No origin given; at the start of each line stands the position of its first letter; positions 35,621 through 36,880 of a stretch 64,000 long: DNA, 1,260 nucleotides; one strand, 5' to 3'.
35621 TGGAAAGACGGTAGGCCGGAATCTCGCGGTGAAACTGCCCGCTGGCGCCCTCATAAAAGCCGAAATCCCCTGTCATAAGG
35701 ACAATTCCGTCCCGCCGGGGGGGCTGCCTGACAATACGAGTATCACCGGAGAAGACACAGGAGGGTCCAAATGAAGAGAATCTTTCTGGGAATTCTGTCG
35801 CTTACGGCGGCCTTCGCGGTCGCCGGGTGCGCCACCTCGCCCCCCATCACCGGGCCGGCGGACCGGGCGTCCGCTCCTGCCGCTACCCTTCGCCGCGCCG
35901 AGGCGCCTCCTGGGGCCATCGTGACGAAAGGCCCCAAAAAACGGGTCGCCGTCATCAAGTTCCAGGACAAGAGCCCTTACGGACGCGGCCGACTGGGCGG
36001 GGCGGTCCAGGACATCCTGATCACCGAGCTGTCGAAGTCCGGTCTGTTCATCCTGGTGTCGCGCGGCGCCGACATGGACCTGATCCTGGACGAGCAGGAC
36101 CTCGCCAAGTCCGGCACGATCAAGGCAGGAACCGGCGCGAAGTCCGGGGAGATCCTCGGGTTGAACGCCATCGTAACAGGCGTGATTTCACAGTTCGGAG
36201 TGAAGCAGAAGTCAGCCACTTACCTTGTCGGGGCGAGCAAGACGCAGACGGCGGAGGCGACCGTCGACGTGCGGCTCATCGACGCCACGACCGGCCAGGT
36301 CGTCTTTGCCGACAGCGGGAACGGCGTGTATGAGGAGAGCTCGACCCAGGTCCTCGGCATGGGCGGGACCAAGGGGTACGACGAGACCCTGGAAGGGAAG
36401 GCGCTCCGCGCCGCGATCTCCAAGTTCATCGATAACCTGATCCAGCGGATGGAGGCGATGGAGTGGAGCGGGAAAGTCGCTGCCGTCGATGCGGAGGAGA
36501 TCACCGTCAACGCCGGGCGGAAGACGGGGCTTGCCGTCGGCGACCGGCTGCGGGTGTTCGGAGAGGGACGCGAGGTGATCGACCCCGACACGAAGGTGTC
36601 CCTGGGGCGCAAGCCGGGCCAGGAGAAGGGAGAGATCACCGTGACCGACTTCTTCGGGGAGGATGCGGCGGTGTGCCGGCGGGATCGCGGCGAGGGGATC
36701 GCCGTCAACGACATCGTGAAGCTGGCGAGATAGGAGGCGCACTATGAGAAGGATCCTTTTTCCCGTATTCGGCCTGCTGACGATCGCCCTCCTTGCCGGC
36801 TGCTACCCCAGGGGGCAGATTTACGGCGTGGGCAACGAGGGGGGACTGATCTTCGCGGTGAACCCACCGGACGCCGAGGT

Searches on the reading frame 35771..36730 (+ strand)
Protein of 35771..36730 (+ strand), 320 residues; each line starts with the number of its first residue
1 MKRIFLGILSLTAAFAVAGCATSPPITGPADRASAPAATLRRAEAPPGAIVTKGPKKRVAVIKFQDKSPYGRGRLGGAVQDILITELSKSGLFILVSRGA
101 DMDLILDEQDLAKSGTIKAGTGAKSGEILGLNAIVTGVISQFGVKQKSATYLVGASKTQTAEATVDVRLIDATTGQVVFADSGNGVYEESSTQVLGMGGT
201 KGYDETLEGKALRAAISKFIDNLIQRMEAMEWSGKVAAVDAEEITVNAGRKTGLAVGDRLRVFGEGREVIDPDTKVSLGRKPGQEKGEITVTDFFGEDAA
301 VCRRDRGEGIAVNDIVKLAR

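Call 102: search_protein_families(library=pfam, proteins=[window:35771-36730:+], max_evalue=0.00001)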
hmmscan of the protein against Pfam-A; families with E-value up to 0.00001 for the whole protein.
window:35771-36730:+ (320 aa): 2 families
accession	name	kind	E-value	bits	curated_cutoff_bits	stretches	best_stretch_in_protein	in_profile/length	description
PF03783.19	CsgG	-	5.3e-27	94.9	20.8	1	55-236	8-206/210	Curli production assembly/transport component CsgG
PF13036.11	LpoB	-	8e-06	26.3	22.3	0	83-182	54-144/147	Peptidoglycan-synthase activator LpoB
